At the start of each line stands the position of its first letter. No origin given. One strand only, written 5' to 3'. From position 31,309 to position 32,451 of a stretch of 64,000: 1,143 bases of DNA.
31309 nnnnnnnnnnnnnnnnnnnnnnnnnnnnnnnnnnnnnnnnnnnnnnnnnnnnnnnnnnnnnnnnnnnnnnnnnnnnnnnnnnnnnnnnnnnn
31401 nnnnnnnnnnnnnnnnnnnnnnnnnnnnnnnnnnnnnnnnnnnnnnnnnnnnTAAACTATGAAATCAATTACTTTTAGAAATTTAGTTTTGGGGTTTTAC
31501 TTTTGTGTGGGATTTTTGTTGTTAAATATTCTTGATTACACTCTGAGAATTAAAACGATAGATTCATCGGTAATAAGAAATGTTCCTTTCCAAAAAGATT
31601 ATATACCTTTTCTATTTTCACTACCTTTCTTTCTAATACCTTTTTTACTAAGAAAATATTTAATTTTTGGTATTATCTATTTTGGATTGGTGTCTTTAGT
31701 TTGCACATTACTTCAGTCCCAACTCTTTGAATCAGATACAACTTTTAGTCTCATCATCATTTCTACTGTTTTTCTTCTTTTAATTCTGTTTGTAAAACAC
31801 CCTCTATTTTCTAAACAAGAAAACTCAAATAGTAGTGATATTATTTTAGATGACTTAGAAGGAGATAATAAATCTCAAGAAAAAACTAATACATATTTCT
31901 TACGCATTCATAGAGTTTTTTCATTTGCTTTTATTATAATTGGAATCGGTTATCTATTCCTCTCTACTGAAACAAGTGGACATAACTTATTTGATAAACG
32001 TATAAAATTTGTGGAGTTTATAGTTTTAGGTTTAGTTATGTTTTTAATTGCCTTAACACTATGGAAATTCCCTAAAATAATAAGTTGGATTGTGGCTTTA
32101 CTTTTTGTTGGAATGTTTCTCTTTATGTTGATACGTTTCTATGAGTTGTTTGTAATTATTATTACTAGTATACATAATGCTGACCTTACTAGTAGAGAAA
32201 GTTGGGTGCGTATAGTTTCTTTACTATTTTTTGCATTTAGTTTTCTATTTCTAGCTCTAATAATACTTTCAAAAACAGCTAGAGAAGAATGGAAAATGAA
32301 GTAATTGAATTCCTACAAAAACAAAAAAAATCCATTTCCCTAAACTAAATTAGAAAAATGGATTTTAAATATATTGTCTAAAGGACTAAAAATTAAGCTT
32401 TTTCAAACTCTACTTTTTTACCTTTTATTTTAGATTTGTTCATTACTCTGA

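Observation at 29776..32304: Three tandem paralogous membrane-protein genes with about 95-bp identical junctions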

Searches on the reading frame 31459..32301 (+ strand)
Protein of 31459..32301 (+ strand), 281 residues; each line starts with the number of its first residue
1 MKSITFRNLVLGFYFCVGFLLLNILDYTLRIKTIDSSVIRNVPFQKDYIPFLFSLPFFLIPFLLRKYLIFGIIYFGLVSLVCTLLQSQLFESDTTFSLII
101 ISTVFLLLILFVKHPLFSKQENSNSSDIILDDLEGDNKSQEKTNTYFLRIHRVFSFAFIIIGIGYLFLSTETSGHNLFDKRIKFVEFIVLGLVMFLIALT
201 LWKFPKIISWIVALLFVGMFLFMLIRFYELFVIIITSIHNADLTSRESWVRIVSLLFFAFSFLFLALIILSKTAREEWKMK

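Call 5: search_protein_families(library=pfam, proteins=[window:31459-32301:+], max_evalue=10)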
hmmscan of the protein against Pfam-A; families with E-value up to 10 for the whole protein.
window:31459-32301:+ (281 aa): 1 family
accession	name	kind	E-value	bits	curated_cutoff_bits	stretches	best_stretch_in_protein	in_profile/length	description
PF24007.1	DUF7321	-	0.21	11.7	27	1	154-239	14-93/155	Domain of unknown function (DUF7321)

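Call 6: search_protein_families(library=ncbifam, proteins=[window:31459-32301:+], max_evalue=10)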
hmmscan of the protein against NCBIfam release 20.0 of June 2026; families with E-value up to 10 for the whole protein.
window:31459-32301:+ (281 aa): 0 families

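Call 52: search_protein_families(library=padloc, proteins=[window:31459-32301:+], max_evalue=1)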
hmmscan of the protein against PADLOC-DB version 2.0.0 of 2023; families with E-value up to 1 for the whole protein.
window:31459-32301:+ (281 aa): 0 families

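Call 53: search_protein_families(library=phrogs, proteins=[window:31459-32301:+], max_evalue=1)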
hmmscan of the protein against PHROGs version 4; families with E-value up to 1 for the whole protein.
window:31459-32301:+ (281 aa): 0 families
